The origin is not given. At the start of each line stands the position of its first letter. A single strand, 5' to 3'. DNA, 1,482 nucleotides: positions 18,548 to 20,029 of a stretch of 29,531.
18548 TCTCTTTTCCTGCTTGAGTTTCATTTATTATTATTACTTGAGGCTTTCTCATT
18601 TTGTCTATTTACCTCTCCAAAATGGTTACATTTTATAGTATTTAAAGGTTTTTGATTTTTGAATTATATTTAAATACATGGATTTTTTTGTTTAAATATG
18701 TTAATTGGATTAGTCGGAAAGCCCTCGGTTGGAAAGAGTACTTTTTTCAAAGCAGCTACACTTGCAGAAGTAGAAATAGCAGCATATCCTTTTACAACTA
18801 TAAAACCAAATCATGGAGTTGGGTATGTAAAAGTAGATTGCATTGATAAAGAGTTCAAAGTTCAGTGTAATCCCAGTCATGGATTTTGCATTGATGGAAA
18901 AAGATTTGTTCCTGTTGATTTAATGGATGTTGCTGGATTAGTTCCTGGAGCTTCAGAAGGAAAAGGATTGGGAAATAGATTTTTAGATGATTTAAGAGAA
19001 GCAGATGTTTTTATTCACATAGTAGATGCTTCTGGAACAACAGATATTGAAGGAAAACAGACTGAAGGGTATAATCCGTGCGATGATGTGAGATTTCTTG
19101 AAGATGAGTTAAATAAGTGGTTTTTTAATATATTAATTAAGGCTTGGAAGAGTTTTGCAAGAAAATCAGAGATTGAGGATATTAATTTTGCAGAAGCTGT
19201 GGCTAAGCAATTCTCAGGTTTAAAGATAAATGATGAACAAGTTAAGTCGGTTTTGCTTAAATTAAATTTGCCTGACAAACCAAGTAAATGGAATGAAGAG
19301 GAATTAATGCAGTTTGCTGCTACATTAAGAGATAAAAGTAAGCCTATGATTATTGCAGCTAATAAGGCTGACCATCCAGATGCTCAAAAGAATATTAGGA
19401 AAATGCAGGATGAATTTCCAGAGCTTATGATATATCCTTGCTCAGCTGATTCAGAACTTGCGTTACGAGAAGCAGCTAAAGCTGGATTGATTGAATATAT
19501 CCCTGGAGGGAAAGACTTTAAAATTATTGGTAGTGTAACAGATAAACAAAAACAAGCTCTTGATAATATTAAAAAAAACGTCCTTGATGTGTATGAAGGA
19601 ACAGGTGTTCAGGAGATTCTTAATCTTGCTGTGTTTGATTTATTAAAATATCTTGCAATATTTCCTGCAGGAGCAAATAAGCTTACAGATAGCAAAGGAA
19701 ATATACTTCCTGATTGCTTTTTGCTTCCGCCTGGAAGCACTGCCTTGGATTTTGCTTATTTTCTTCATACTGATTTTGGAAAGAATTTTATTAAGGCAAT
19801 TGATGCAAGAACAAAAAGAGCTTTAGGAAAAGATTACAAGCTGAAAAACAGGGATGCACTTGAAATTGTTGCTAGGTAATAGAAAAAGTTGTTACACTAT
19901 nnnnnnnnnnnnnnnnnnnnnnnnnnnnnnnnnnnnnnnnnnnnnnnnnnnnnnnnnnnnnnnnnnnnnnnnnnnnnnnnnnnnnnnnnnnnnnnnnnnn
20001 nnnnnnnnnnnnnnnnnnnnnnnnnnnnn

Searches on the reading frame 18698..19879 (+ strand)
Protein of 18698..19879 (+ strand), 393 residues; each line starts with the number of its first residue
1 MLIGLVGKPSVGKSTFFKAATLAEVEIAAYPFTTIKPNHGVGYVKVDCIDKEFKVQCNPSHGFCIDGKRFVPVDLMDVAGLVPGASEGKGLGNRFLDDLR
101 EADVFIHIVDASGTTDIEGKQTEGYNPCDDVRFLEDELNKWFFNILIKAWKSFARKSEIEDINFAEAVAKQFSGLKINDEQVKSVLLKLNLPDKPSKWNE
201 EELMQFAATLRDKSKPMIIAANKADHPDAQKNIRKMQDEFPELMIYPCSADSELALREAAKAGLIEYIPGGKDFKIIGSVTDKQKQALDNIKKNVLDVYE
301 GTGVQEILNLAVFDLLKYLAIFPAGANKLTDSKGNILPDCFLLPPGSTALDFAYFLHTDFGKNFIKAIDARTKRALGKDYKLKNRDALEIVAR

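Call 28: search_protein_families(library=pfam, proteins=[window:18698-19879:+], max_evalue=0.01)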
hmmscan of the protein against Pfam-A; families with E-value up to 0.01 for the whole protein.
window:18698-19879:+ (393 aa): 4 families
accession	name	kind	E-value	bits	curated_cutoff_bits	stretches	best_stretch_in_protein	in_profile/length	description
PF08438.16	YGR210-like_G4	-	4.9e-36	123.9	24.7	1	220-323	1-105/108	Obg-like GTPase YGR210-like, G4 motif-containing domain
PF01926.29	MMR_HSR1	-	7.5e-18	65.1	21.9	1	3-116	2-91/113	50S ribosome-binding GTPase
PF02824.27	TGS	-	3e-09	37.2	22.2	1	338-391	6-59/60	TGS domain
PF02421.24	FeoB_N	-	9.9e-06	25.6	27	1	3-41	3-41/156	Ferrous iron transport protein B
